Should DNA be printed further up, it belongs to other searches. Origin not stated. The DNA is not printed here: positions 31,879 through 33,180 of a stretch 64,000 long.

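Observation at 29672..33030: AT-rich, HIP1-free operon: FolC-type Mur ligase plus two ATP-grasp ligases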

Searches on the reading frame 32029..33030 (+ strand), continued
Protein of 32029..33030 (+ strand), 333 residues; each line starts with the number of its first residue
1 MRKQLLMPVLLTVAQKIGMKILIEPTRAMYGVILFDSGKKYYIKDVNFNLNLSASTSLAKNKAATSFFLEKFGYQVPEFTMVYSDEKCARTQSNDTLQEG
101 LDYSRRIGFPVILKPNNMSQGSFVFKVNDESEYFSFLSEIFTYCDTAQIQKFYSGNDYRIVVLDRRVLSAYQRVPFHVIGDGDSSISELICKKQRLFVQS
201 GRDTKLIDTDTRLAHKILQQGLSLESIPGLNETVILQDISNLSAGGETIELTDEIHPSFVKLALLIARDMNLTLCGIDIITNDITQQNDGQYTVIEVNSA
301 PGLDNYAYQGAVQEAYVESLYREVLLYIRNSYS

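Call 73: search_dna_similar(query=window:32029-33030:+, collection=plasmids, mode=protein, max_evalue=1e-20, max_rows=20)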
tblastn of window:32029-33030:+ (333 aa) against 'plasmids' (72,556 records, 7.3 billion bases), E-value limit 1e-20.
Records with a match: 156; places in all: 160; records where one place covers at least 80% of the query: 132.
Best place of each record, by identity: <60% 156.
By first word of the organism name: Bacillus 69; Sinorhizobium 49; Rhizobium 6; Deinococcus 6; Paenibacillus 3; Azospirillum 3; Sphingobium 2; Ralstonia 2; Ruegeria 2; Lactiplantibacillus 2; and 12 more.
By predicted mobility (MOB-suite, as given by PLSDB): non-mobilizable 98; mobilizable 53; conjugative 5.
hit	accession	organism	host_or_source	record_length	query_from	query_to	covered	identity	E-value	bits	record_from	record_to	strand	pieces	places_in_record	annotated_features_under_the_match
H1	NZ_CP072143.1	Rhizobium sp. L51/94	Blueberry,cell culture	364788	6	326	96%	34.3%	3e-54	198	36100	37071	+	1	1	hypothetical protein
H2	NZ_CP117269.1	Rhizobium rhododendri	Rhododendron sp.,pure bacterial ...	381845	6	326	96%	34.3%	4e-54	197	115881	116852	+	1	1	cyanophycin synthetase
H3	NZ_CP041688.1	Chryseobacterium sp. SNU WT5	Rainbow trout,Whole genome ...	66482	9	323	95%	30.5%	2e-26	117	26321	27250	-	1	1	cphA: cyanophycin synthetase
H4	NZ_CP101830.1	Pelagibacterium sp. H642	soil,desert land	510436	32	323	88%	31.5%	3e-34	140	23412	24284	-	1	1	cphA: cyanophycin synthetase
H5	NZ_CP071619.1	Rhizobium bangladeshense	lentil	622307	25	308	85%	30.0%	6e-26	115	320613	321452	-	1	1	cphA: cyanophycin synthetase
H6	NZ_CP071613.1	Rhizobium bangladeshense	lentil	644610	25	308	85%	30.0%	6e-26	115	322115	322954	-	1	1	cphA: cyanophycin synthetase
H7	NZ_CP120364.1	Sinorhizobium kummerowiae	Kummerowia stipulacea,Pure culture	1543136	11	321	93%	27.2%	9e-25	112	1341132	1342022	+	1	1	none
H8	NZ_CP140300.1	Sinorhizobium kummerowiae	Kummerowia stipulacea,Pure culture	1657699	11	321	93%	27.2%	9e-25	112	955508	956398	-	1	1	none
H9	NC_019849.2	Sinorhizobium meliloti GR4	-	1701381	11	321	93%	27.2%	3e-24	110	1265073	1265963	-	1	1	none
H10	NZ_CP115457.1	Sphingobium yanoikuyae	cell culture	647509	32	314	85%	29.7%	1e-30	129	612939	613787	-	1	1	cphA: cyanophycin synthetase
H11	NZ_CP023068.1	Sinorhizobium sojae CCBAU 05684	G.max,nodule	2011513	11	321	93%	26.9%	2e-22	105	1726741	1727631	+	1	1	record has no annotation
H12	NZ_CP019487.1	Sinorhizobium meliloti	alfalfa,single cell,nitrogen fixing ...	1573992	11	321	93%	26.8%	3e-24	110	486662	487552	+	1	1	none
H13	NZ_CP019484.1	Sinorhizobium meliloti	alfalfa,whole organism,alfalfa nodule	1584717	11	321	93%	26.8%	3e-24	110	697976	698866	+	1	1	none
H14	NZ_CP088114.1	Sinorhizobium meliloti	cell culture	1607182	11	321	93%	26.8%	3e-24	110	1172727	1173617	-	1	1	none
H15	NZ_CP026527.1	Sinorhizobium meliloti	Medicago sativa L. subsp. ambigua,Cell ...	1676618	11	321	93%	26.8%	3e-24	110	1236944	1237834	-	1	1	none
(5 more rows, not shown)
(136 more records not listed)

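Call 75: get_annotated_region(hit=H2, flank=7000)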
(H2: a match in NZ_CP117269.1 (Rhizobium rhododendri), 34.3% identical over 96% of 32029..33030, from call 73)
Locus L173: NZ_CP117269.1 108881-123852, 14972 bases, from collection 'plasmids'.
description: Rhizobium rhododendri strain rho-6.2 plasmid pTi6.2, complete sequence
organism: Rhizobium rhododendri (NCBI taxid 2506430)
taxonomy: Bacteria; Pseudomonadota; Alphaproteobacteria; Hyphomicrobiales; Rhizobiaceae; Rhizobium; Rhizobium rhododendri
host: -; source: Rhododendron sp.,pure bacterial culture,Aerial tumor; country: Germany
typing (MOB-suite, as given by PLSDB): non-mobilizable; mating-pair formation MPF_T
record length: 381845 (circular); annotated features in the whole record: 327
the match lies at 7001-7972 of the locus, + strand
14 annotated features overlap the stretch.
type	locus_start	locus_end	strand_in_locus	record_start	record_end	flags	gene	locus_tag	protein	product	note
CDS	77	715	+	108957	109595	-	-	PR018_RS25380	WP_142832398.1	hydrolase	-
CDS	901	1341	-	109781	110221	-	-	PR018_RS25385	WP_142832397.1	MucR family transcriptional regulator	GO:0006355 - regulation of DNA-templated transcription [Evidence IEA]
CDS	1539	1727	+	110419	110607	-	-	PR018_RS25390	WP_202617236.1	transposase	GO:0006313 - DNA transposition [Evidence IEA]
CDS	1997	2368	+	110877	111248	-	-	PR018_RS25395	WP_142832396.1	hypothetical protein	-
CDS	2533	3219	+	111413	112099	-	-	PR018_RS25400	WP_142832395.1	hypothetical protein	-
CDS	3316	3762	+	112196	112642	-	-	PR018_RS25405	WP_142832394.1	hypothetical protein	-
CDS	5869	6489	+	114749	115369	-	-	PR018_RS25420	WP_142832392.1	outer membrane protein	-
CDS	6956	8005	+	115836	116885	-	-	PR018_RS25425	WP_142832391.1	cyanophycin synthetase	-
CDS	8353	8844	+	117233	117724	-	-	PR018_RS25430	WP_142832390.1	hypothetical protein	-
CDS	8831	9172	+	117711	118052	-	-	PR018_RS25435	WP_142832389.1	hypothetical protein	-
CDS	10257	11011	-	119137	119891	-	-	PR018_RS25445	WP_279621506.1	IS5 family transposase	-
CDS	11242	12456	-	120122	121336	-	-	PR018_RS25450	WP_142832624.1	IS701 family transposase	-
CDS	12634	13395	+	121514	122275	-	-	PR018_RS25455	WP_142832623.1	EAL domain-containing protein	-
CDS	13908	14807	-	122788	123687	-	-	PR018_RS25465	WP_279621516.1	HEPN domain-containing protein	-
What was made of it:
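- Tried and rejected: PLSDB plasmids (calls 73, 75).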

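Call 77: find_encoding_contigs(protein=P0347, flank=7000, max_places=2)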
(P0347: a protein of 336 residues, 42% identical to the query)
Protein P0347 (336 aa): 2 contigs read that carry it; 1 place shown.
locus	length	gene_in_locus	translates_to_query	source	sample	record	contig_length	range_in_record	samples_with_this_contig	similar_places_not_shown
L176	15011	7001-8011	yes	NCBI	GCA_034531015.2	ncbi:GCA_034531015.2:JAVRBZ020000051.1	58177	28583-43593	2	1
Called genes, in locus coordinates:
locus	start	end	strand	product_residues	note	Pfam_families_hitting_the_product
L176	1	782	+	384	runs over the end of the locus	PF01370:Epimerase, PF16363:GDP_Man_Dehyd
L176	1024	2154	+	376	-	PF13439:Glyco_transf_4, PF13579:Glyco_trans_4_4, PF00534:Glycos_transf_1, PF13692:Glyco_trans_1_4, PF13524:Glyco_trans_1_2, PF20706:GT4-conflict (weak)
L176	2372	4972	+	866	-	PF00989:PAS (faint), PF01590:GAF, PF13185:GAF_2 (weak), PF01590:GAF, PF13185:GAF_2, PF13492:GAF_3, PF08448:PAS_4 (faint), PF00211:Guanylate_cyc, +1 more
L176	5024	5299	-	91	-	PF23856:DUF7219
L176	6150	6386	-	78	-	-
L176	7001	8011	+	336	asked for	PF07478:Dala_Dala_lig_C, PF08443:RimK (weak)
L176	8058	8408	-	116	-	-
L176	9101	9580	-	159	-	PF22551:TY-Chap1, PF10722:YbjN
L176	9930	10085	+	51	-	-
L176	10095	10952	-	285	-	PF00005:ABC_tran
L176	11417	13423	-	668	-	PF00005:ABC_tran, PF13379:NMT1_2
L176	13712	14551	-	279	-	PF00528:BPD_transp_1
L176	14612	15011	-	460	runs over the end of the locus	PF13379:NMT1_2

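Call 78: find_encoding_contigs(protein=P0334, flank=7000, max_places=1)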
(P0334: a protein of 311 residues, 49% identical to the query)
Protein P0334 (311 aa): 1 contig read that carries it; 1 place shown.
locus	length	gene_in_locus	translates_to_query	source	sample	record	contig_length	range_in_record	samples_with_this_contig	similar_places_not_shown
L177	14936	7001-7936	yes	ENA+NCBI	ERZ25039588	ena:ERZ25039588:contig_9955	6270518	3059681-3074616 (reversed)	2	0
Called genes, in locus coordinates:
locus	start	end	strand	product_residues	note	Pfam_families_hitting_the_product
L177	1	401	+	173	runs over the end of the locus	-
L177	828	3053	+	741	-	PF14490:HHH_RecD2, PF05970:PIF1 (faint), PF13086:AAA_11 (faint), PF13245:AAA_19, PF13604:AAA_30, PF01443:Viral_helicase1 (weak), PF18335:SH3_13 (weak), PF13538:UvrD_C_2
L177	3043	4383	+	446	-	PF02899:Phage_int_SAM_1 (weak), PF00589:Phage_integrase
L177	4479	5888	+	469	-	PF14280:DUF4365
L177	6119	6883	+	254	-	PF04471:Mrr_cat, PF22722:NA-iREase1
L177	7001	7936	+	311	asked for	PF07478:Dala_Dala_lig_C (faint), PF08443:RimK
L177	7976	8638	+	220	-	PF08867:FRG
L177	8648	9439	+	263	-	PF14397:ATPgrasp_ST, PF02655:ATP-grasp_3, PF08443:RimK (weak), PF07478:Dala_Dala_lig_C (faint)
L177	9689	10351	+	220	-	PF00303:Thymidylat_synt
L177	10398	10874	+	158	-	PF00186:DHFR_1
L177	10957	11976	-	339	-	PF04055:Radical_SAM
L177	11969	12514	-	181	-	PF11026:DUF2721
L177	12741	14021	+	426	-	-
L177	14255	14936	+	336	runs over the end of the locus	PF00756:Esterase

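Call 80: predict_structure(alignment_id=A2)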
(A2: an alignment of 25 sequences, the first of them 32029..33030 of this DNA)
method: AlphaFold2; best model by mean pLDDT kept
length: 333 residues; sequences in the alignment: 25
mean_pLDDT: 83.7   pTM: 0.84
mean pLDDT of the five models: 83.7, 83.2, 82.9, 70.1, 55.0
residues with pLDDT >= 90: 146; 70-90: 125; 50-70: 53; < 50: 9
segments of 3 or more residues with pLDDT < 50: 1-4, 241-244
pLDDT, mean of each block of 10 residues (from residue 1): 61 89 74 85 72 58 78 92 91 94 96 74 84 93 90 89 93 87 94 81 69 86 96 81 61 96 94 90 96 86 63 80 90 82
secondary structure, 60 per line:
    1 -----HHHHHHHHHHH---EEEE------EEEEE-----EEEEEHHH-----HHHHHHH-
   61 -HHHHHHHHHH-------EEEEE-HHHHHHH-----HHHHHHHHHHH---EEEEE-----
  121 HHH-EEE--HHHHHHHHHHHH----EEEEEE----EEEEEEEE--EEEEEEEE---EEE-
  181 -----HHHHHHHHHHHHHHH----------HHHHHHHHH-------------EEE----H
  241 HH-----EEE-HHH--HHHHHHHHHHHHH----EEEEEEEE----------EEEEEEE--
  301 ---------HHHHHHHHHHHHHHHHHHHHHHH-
elements in order: H6-16 E20-23 E30-34 E40-44 H53-59 H62-71 E79-83 H85-91 H97-107 E111-115 E125-127 H130-141 E146-151 E156-163 E166-173 E177-179 H186-200 H211-219 E233-235 E248-250 H257-269 E274-281 E292-298 H310-332

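Call 82: search_protein_families(library=ncbifam, proteins=[L177:8648-9439:+, L177:9689-10351:+, L177:10398-10874:+], max_evalue=0.0001)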
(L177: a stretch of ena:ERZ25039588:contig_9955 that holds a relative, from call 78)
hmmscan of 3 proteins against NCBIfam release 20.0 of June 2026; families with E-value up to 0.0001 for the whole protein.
L177:8648-9439:+ (263 aa): 19 families
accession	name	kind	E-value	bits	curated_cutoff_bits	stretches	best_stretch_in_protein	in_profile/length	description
NF002688.0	PRK02471.1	equivalog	6.5e-15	54.5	425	1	27-176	445-591/756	bifunctional glutamate--cysteine ligase GshA/glutathione synthetase GshB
TIGR00768.1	rimK_fam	subfamily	2.2e-14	53.5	143.4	1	58-234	77-257/276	RimK family alpha-L-glutamate ligase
NF010623.0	PRK14016.1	subfamily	1.5e-13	49.8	877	1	65-179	211-316/871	cyanophycin synthetase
TIGR02068.2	cya_phycin_syn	equivalog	3.6e-13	48.4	850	1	67-178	212-314/862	cyanophycin synthetase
NF002378.0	PRK01372.1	subfamily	2.4e-10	39.6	243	1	62-175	94-196/305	D-alanine--D-alanine ligase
TIGR01205.1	D_ala_D_alaTIGR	subfamily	7.5e-10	38.3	245.65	1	62-173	100-207/318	D-alanine--D-alanine ligase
TIGR02144.1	LysX_arch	equivalog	2.2e-09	36.9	275.6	1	58-230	77-252/281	lysine biosynthesis protein LysX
NF040720.1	MptN_Meth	equivalog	4.4e-09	35.8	350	1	67-232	100-269/291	tetrahydromethanopterin:alpha-L-glutamate ligase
NF002527.0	PRK01966.1-3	equivalog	4.5e-08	32.7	310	1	60-174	110-219/332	D-alanine--D-alanine ligase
TIGR03103.1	trio_acet_GNAT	equivalog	1.7e-07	30.2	569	1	65-176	294-395/547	N-acetylglutaminylglutamine synthetase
TIGR01435.1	glu_cys_lig_rel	equivalog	2.5e-07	29.3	656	1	23-174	422-565/719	bifunctional glutamate--cysteine ligase/glutathione synthetase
NF011169.0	PRK14571.1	equivalog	9.7e-07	28.4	404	1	61-171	88-183/300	D-alanyl-alanine synthetase A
NF002563.0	PRK02186.1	subfamily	1.3e-06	27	625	1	61-168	100-198/890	argininosuccinate lyase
NF011170.0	PRK14572.1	equivalog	1.7e-06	27.4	489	1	63-169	125-227/351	D-alanyl-alanine synthetase A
NF000207.3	D_ala_D_ser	equivalog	3e-06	26.6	520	1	99-163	157-219/342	D-alanine--D-serine ligase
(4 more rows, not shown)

L177:9689-10351:+ (220 aa): 8 families
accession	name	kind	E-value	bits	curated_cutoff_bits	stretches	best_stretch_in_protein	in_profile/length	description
TIGR03284.1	thym_sym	equivalog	4e-69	233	108.35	1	38-220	123-296/296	thymidylate synthase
NF002497.0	PRK01827.1-3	equivalog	1.7e-68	230.8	327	1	38-220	91-264/264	thymidylate synthase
NF002496.0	PRK01827.1-2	equivalog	8.9e-66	222.1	325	1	38-220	145-318/318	thymidylate synthase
NF002499.0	PRK01827.1-5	equivalog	8.6e-58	195.6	405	1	37-220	90-264/264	thymidylate synthase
NF010393.0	PRK13821.1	equivalog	1.7e-32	112.7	576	1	57-220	154-323/323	thymidylate synthase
NF002495.0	PRK01827.1-1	equivalog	6.6e-31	107.9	327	1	57-178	115-240/279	thymidylate synthase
NF002498.0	PRK01827.1-4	equivalog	1.5e-23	83.6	427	1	9-220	77-283/283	thymidylate synthase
TIGR03283.1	thy_syn_methano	equivalog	6e-17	61.8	174.55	1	41-164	90-199/201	thymidylate synthase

L177:10398-10874:+ (158 aa): 31 families (the best 25 are shown)
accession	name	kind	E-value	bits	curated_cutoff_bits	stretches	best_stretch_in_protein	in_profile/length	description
NF000127.2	trim_DfrA20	exception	2.3e-24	86.3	325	1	6-143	8-149/169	trimethoprim-resistant dihydrofolate reductase DfrA20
NF000333.1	trim_DfrF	exception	4.6e-22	78.6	320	1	5-155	4-153/164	trimethoprim-resistant dihydrofolate reductase DfrF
NF000155.1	trim_DfrC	exception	6.3e-22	78.1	350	1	1-138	1-132/161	trimethoprim-sensitive dihydrofolate reductase DfrC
NF000012.1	trim_DfrI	exception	7.4e-22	77.8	400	1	3-136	28-163/191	trimethoprim-resistant dihydrofolate reductase DfrI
NF008037.0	PRK10769.1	equivalog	4e-21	75.6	168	1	3-139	5-139/160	type 3 dihydrofolate reductase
NF033851.1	trim_DfrA35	exception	2.8e-20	72.6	360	1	6-133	5-135/170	trimethoprim-resistant dihydrofolate reductase DfrA35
NF000006.2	trim_DfrA26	exception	4.7e-20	72.4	350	1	5-139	21-158/183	trimethoprim-resistant dihydrofolate reductase DfrA26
NF047323.1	trim_DfrA50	exception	9.9e-20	71.1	355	1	6-136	4-128/158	trimethoprim-resistant dihydrofolate reductase DfrA50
NF000019.2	trim_DfrA3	exception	4.3e-19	68.9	350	1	1-139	1-136/162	trimethoprim-resistant dihydrofolate reductase DfrA3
NF041668.1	trim_DfrL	exception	1.3e-18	67.6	370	1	7-141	5-140/176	trimethoprim-resistant dihydrofolate reductase DfrL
NF000332.1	trim_DfrDGK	exception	1.3e-18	67.4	300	1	5-133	4-129/161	DfrD/DfrG/DfrK family trimethoprim-resistant dihydrofolate reductase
NF047324.1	trim_DfrA51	exception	2e-18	67.2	322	1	6-135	4-127/158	trimethoprim-resistant dihydrofolate reductase DfrA51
NF041386.1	dihyfolred_HdrA_Halo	equivalog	5.6e-18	65.3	300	1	1-132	1-133/158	dihydrofolate reductase HdrA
NF000143.1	trim_DfrG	exception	1.1e-17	64.3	365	1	2-132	2-129/165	trimethoprim-resistant dihydrofolate reductase DfrG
NF000159.1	trim_DfrD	exception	3e-17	63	350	1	3-132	7-133/166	trimethoprim-resistant dihydrofolate reductase DfrD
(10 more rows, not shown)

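Call 84: fold_search(model_id=the predicted structure, library=pdb)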
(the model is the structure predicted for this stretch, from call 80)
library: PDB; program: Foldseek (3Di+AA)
matches with E <= 10: 759; with E <= 0.001: 487
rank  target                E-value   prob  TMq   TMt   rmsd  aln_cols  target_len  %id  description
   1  3ln6                  2.5e-22  1.00  0.70  0.34   4.8       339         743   23  Crystal structure of a bifunctional glutathione synthetase from Streptococcus agalactiae (released 2011-04-13)
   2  7wae_C                7.4e-22  1.00  0.71  0.35   5.4       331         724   25  Trichodesmium erythraeum cyanophycin synthetase 1 (TeCphA1) with ATPgammaS, 4x(beta-Asp-Arg), and aspartate (released 2022-09-07)
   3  7wae_A                7.9e-22  1.00  0.70  0.29   4.9       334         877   25  Trichodesmium erythraeum cyanophycin synthetase 1 (TeCphA1) with ATPgammaS, 4x(beta-Asp-Arg), and aspartate (released 2022-09-07)
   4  7wac_A                1.5e-21  1.00  0.67  0.34   5.5       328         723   26  Trichodesmium erythraeum cyanophycin synthetase 1 (TeCphA1) (released 2022-09-07)
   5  7ta5                  4.4e-21  1.00  0.74  0.45   4.1       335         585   25  Crystal structure of cyanophycin synthetase 2 from Gloeothece citriformis (released 2022-03-02)
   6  3ln7_A                9.2e-21  1.00  0.60  0.30   7.0       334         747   24  Crystal structure of a bifunctional glutathione synthetase from Pasteurella multocida (released 2011-04-13)
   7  3ln7_B                1.4e-20  1.00  0.59  0.30   7.1       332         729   26  Crystal structure of a bifunctional glutathione synthetase from Pasteurella multocida (released 2011-04-13)
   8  7txv_A                2.7e-20  1.00  0.70  0.29   5.2       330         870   25  Cyanophycin synthetase 1 from Synechocystis sp. UTEX2470 E82Q with ATP and 16x(Asp-Arg) (released 2022-06-01)
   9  7lg5_A                1.3e-19  1.00  0.70  0.29   4.4       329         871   26  Synechocystis sp. UTEX2470 Cyanophycin synthetase 1 with ATP (released 2021-08-18)
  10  7lgj_A                1.5e-19  1.00  0.70  0.29   5.4       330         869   25  Cyanophycin synthetase 1 from Synechocystis sp. UTEX2470 with ADPCP and 8x(Asp-Arg)-NH2 (released 2021-08-18)
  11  7lgq_A                1.8e-19  1.00  0.68  0.29   5.2       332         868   25  Cyanophycin synthetase 1 from Synechocystis sp. UTEX2470 with ATP and 8x(Asp-Arg)-Asn (released 2021-08-18)
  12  8fxi_C                1.7e-17  1.00  0.67  0.38   4.5       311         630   27  Cryo-EM structure of Stanieria sp. CphA2 in complex with ADPCP and 4x(beta-Asp-Arg) (released 2023-06-14)
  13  7lgn_A                3.7e-17  1.00  0.61  0.32   6.4       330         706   22  Cyanophycin synthetase 1 from T. morbirosei (released 2021-08-18)
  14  7lgn_B                1.4e-16  1.00  0.63  0.28   5.7       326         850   20  Cyanophycin synthetase 1 from T. morbirosei (released 2021-08-18)
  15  7lgm_A                1.7e-15  1.00  0.70  0.35   4.5       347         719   21  Cyanophycin synthetase from A. baylyi DSM587 with ATP (released 2021-08-18)
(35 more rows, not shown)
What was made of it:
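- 32029..33030 (+): AG2: ATP-grasp ligase like the CphA G domain and GshF (333 aa). AF2 model pLDDT 83.7 (call 80) and Foldseek matches (call 84).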
